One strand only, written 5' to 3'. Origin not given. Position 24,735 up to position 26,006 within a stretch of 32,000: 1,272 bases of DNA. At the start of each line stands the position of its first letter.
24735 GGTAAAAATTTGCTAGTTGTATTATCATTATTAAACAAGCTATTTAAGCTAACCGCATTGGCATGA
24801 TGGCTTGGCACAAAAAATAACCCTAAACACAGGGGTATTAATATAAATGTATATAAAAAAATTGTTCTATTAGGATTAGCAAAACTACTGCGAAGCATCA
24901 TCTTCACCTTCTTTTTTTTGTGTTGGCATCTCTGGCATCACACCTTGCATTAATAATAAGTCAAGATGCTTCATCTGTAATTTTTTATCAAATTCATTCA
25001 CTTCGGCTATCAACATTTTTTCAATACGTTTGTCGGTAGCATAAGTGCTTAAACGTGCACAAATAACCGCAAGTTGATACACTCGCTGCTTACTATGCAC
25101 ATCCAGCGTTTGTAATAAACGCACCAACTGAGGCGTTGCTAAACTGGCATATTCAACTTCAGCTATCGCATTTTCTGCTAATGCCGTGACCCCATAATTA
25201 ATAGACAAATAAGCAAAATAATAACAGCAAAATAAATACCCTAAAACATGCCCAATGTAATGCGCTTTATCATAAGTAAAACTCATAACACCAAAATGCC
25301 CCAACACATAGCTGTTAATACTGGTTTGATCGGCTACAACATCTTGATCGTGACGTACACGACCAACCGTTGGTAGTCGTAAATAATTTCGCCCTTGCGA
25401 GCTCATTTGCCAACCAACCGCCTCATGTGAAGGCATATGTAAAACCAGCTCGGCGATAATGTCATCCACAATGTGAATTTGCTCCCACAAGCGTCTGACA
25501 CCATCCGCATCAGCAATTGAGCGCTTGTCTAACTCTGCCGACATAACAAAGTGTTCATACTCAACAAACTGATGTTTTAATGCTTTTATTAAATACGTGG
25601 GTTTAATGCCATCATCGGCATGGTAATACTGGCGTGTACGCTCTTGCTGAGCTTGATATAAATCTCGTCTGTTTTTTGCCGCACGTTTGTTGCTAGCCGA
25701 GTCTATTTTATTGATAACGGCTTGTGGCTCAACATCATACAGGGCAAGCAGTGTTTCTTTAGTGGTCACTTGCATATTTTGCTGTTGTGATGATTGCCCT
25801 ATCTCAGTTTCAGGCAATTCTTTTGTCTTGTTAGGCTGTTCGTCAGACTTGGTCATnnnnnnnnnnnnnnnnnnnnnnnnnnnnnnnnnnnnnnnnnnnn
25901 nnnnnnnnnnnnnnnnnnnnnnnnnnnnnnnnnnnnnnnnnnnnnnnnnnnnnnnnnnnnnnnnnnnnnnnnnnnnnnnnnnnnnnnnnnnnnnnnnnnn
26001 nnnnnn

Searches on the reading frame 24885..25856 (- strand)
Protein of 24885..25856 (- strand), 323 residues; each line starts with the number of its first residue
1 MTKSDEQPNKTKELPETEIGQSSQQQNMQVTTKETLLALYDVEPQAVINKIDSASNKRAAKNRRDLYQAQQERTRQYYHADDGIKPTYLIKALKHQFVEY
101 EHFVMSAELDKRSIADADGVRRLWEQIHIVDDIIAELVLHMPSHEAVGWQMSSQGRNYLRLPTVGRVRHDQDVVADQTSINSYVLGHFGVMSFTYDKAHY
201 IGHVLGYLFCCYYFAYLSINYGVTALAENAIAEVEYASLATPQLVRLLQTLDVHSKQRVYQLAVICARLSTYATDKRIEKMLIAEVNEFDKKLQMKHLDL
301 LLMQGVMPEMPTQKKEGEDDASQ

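Call 3: search_protein_families(library=pfam, proteins=[window:24885-25856:-], max_evalue=0.1)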
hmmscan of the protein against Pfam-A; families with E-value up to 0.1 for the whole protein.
window:24885-25856:- (323 aa): 0 families

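Call 4: search_protein_families(library=ncbifam, proteins=[window:24885-25856:-], max_evalue=0.1)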
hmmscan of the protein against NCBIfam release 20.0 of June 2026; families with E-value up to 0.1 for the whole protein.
window:24885-25856:- (323 aa): 3 families
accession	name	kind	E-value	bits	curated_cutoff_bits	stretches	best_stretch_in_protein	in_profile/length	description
NF012020.0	PRK15476.1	subfamily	0.086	11.9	820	0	178-268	173-263/433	oxaloacetate decarboxylase subunit beta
NF012019.0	PRK15475.1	subfamily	0.087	11.9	822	0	178-268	173-263/433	oxaloacetate decarboxylase subunit beta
NF012021.0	PRK15477.1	subfamily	0.089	11.8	824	0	178-268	173-263/433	oxaloacetate decarboxylase subunit beta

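Call 5: search_protein_families(library=padloc, proteins=[window:24885-25856:-], max_evalue=0.1)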
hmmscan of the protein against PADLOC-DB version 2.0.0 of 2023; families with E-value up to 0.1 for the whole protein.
window:24885-25856:- (323 aa): 0 families

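Call 50: find_related_loci(query=window:24885-25856:-, collection=metagenome_contigs, flank=8000)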
Query window:24885-25856:- (323 aa) in metagenome_contigs; peptide patterns used: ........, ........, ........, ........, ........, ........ (x = any residue, [..] = any of these).
168 stretches matched a pattern; 1 encode a relative of the query (tblastn E <= 1e-3); 1 distinct loci.
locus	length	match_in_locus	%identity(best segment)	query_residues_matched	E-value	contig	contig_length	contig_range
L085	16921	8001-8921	86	1-323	0e+0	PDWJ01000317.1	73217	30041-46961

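Call 51: find_homologous_proteins(query=window:24885-25856:-)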
Query window:24885-25856:- (323 aa): 376 proteins with E <= 0.001 among 1257 candidates; the best 120 are listed.
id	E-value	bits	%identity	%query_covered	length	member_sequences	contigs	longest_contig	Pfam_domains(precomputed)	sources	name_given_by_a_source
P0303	9.8e-208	707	98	100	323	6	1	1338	-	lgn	-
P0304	1.5e-141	489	70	95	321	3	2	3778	-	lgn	-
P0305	3.0e-121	423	68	87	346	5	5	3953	-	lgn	-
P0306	2.0e-116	407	59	95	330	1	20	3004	-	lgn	-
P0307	4.7e-116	406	63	87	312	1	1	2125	-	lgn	-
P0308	2.7e-115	403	62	87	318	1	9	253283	-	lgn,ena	-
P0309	3.2e-115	403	62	87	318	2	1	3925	-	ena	-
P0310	9.4e-115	401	65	87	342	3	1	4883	-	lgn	-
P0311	1.1e-114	401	62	86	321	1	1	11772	-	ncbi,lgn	-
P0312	3.0e-113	396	64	86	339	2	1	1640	-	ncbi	-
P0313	3.0e-113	396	62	86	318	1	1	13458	-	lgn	-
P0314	1.9e-111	390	64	87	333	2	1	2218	-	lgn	-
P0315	2.8e-111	390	61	87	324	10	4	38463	-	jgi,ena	jgi:hypothetical protein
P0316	3.4e-111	390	57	96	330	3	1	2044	-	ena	-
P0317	8.8e-111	388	62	89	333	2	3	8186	-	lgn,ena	-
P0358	2.9e-103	364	57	87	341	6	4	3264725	-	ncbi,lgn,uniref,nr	ncbi:hypothetical protein [Psychrobacter phenylpyruvicus]|uniref:Uncharacterized protein n=1 Tax=Psy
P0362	5.5e-103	363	55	92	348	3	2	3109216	-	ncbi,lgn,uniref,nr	ncbi:hypothetical protein [Psychrobacter jeotgali]|uniref:hypothetical protein n=1 Tax=Psychrobacter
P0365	7.9e-103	362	58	87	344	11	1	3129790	-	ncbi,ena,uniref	ncbi:hypothetical protein MN210_14015 [Psychrobacter raelei]|uniref:Uncharacterized protein n=1 Tax=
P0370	1.3e-102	361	54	94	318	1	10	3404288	-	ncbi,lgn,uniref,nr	ncbi:hypothetical protein [Psychrobacter fulvigenes]|uniref:hypothetical protein n=1 Tax=Psychrobact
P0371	1.5e-102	361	51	99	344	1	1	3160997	-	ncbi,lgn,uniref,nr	ncbi:hypothetical protein [Psychrobacter sp. FDAARGOS_221]|uniref:hypothetical protein n=1 Tax=Psych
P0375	2.9e-102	360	55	90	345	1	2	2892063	-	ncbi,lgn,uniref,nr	ncbi:hypothetical protein [Psychrobacter lutiphocae]|uniref:hypothetical protein n=1 Tax=Psychrobact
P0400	5.7e-101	356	59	79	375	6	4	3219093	-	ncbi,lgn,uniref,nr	ncbi:hypothetical protein [Psychrobacter sp. LV10R520-6]|uniref:hypothetical protein n=1 Tax=Psychro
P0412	1.6e-100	355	50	94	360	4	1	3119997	-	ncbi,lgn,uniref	ncbi:hypothetical protein H4W00_000201 [Psychrobacter sp. PL19]|uniref:hypothetical protein n=1 Tax=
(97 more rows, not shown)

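Call 52: find_encoding_contigs(protein=P0358, flank=7000, max_places=1)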
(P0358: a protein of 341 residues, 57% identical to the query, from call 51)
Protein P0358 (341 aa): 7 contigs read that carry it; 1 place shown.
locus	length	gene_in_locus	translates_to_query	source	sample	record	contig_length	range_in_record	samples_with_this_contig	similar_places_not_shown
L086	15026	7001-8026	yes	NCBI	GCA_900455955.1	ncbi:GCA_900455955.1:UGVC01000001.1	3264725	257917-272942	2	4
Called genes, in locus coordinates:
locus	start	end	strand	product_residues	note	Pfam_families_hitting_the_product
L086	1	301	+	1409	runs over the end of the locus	PF04997:RNA_pol_Rpb1_1, PF00623:RNA_pol_Rpb1_2, PF04983:RNA_pol_Rpb1_3, PF21668:RPOC_hybrid (faint), PF05000:RNA_pol_Rpb1_4, PF04998:RNA_pol_Rpb1_5, PF01551:Peptidase_M23 (faint), PF01333:Apocytochr_F_C (faint)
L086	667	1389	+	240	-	-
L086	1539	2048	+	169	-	PF20227:DUF6586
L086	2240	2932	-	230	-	PF14539:DUF4442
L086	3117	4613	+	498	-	PF07728:AAA_5, PF28529:McrB_lid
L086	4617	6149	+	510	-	PF10117:McrBC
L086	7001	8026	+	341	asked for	-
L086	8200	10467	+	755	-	PF11412:DsbD_N, PF02683:DsbD_TM, PF13386:DsbD_2, PF00085:Thioredoxin (weak), PF13098:Thioredoxin_2 (faint), PF13899:Thioredoxin_7 (weak)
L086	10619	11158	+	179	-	PF11948:DUF3465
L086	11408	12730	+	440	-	PF02253:PLA1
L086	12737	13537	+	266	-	-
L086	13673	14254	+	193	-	PF22150:Tt1218-like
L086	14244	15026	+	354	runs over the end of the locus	PF07963:N_methyl (weak), PF16074:PilW (faint)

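Call 53: find_encoding_contigs(protein=P0362, flank=7000, max_places=1)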
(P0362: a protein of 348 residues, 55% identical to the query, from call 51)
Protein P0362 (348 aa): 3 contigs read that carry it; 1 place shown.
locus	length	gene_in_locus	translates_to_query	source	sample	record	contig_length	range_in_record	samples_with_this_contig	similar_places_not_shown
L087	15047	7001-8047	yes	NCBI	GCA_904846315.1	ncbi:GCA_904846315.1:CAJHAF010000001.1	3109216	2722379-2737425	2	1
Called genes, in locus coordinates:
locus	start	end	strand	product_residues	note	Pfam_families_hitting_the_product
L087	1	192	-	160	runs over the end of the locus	PF01042:Ribonuc_L-PSP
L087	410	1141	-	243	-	PF14539:DUF4442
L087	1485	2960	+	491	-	-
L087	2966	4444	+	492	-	PF10117:McrBC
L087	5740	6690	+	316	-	PF12852:Cupin_6, PF12833:HTH_18, PF00165:HTH_AraC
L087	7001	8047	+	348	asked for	-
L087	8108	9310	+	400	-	PF28597:T2SSF_N, PF00482:T2SSF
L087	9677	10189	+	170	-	PF07963:N_methyl, PF08334:T2SSG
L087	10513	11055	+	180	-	PF11412:DsbD_N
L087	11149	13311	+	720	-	PF11412:DsbD_N, PF02683:DsbD_TM, PF13386:DsbD_2, PF00085:Thioredoxin, PF13098:Thioredoxin_2, PF13899:Thioredoxin_7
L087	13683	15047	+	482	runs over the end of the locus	PF02253:PLA1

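Call 54: find_encoding_contigs(protein=P0375, flank=7000, max_places=1)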
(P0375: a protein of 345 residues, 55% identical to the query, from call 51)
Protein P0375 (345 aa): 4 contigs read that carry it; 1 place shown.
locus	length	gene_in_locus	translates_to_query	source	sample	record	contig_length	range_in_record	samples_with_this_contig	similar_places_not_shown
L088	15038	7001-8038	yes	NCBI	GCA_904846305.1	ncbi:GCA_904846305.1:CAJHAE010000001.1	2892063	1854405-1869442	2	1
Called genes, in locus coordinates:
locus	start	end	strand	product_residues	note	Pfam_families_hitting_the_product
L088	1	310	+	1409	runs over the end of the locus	PF04997:RNA_pol_Rpb1_1, PF00623:RNA_pol_Rpb1_2, PF04983:RNA_pol_Rpb1_3, PF05000:RNA_pol_Rpb1_4, PF04998:RNA_pol_Rpb1_5, PF01551:Peptidase_M23 (faint), PF01333:Apocytochr_F_C (faint), PF21668:RPOC_hybrid (faint)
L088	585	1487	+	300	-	-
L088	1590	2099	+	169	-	PF20227:DUF6586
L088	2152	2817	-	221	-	PF14539:DUF4442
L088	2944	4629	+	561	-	-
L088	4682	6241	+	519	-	PF10117:McrBC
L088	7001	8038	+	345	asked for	-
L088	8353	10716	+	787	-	PF11412:DsbD_N, PF02683:DsbD_TM, PF00085:Thioredoxin (weak), PF13098:Thioredoxin_2 (weak), PF13899:Thioredoxin_7 (weak)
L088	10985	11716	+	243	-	PF11948:DUF3465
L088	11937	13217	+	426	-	PF02253:PLA1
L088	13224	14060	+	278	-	-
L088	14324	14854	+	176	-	-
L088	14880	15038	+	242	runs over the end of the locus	PF22150:Tt1218-like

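Call 55: find_encoding_contigs(protein=P0412, flank=7000, max_places=1)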
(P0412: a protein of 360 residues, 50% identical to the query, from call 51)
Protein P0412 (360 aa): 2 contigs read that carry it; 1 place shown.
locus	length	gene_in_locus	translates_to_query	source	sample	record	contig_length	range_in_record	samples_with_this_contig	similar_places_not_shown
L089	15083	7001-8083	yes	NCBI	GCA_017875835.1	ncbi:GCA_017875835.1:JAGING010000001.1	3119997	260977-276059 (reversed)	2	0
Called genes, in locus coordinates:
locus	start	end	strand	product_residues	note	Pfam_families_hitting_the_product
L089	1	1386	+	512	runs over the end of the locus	PF22341:GSPE_N1E, PF00437:T2SSE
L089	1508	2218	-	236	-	PF14539:DUF4442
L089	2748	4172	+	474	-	PF07728:AAA_5, PF28529:McrB_lid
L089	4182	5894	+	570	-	PF10117:McrBC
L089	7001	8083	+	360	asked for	-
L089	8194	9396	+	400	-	PF28597:T2SSF_N, PF00482:T2SSF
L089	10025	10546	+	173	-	PF07963:N_methyl, PF08334:T2SSG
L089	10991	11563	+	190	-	PF11412:DsbD_N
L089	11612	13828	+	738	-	PF11412:DsbD_N, PF02683:DsbD_TM, PF13386:DsbD_2, PF00085:Thioredoxin (weak), PF13098:Thioredoxin_2 (weak)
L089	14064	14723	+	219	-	PF11948:DUF3465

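Call 61: find_encoding_contigs(protein=P0365, flank=5500, max_places=1)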
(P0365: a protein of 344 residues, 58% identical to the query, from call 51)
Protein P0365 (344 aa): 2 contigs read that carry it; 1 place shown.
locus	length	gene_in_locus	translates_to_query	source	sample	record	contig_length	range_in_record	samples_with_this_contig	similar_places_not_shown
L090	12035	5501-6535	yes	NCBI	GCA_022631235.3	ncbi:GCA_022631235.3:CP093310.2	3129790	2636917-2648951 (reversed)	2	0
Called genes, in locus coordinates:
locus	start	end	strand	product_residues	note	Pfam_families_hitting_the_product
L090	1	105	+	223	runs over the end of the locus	-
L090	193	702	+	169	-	PF20227:DUF6586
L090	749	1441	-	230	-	PF14539:DUF4442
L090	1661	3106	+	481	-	PF07728:AAA_5, PF28529:McrB_lid (weak)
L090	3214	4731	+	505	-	PF10117:McrBC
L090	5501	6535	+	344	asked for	-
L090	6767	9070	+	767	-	PF11412:DsbD_N, PF02683:DsbD_TM, PF00085:Thioredoxin (weak), PF13098:Thioredoxin_2 (weak), PF13899:Thioredoxin_7 (weak)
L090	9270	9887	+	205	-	PF11948:DUF3465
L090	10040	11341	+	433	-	PF02253:PLA1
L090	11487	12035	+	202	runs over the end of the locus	-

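Call 62: find_encoding_contigs(protein=P0370, flank=5500, max_places=1)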
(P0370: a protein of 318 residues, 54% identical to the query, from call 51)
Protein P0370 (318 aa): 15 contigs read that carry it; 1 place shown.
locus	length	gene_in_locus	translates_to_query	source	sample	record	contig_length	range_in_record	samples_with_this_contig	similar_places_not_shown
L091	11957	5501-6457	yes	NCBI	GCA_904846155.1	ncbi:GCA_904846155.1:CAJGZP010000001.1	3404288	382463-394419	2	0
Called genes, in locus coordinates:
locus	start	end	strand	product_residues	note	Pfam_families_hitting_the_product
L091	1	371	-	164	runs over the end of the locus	PF01042:Ribonuc_L-PSP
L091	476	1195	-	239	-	PF14539:DUF4442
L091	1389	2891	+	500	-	PF07728:AAA_5, PF28529:McrB_lid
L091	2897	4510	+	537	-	PF10117:McrBC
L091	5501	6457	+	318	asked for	-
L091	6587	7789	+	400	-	PF28597:T2SSF_N, PF00482:T2SSF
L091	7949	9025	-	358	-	PF01385:OrfB_IS605, PF07282:Cas12f1-like_TNB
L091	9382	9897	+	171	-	PF07963:N_methyl, PF08334:T2SSG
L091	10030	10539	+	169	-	PF11412:DsbD_N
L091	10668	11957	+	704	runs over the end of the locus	PF11412:DsbD_N, PF02683:DsbD_TM, PF13386:DsbD_2, PF00085:Thioredoxin, PF13098:Thioredoxin_2 (weak), PF13899:Thioredoxin_7 (weak)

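Call 63: find_encoding_contigs(protein=P0371, flank=5500, max_places=1)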
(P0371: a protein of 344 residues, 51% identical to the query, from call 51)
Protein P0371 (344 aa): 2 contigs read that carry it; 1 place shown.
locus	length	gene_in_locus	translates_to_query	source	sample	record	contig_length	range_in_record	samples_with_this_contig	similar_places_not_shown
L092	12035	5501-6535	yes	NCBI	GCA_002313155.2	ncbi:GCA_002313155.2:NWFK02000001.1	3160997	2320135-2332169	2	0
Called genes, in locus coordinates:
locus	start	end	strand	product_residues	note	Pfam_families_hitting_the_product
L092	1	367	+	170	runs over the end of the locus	PF20227:DUF6586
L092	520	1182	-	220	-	PF14539:DUF4442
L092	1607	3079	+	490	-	PF07728:AAA_5, PF28529:McrB_lid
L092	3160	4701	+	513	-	PF10117:McrBC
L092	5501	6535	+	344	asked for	-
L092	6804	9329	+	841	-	PF11412:DsbD_N, PF02683:DsbD_TM, PF13386:DsbD_2, PF00085:Thioredoxin (weak), PF13098:Thioredoxin_2 (weak), PF13899:Thioredoxin_7 (weak)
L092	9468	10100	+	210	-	PF11948:DUF3465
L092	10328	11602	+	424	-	PF02253:PLA1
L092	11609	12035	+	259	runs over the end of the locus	-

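Call 64: find_encoding_contigs(protein=P0400, flank=5500, max_places=1)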
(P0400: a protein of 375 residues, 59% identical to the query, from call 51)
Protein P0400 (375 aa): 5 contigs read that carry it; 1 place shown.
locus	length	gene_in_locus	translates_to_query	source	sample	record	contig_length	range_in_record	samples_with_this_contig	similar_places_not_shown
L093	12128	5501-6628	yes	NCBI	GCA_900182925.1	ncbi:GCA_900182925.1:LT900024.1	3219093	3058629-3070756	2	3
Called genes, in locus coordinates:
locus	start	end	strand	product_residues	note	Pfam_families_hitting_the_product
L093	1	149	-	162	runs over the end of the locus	PF01042:Ribonuc_L-PSP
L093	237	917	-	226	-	PF14539:DUF4442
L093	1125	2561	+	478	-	PF07728:AAA_5, PF28529:McrB_lid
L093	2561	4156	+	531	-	PF10117:McrBC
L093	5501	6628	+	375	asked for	-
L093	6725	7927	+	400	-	PF28597:T2SSF_N, PF00482:T2SSF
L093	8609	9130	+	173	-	PF07963:N_methyl, PF08334:T2SSG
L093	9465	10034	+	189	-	PF11412:DsbD_N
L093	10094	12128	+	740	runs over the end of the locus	PF11412:DsbD_N, PF02683:DsbD_TM, PF13386:DsbD_2, PF00085:Thioredoxin, PF13098:Thioredoxin_2 (weak)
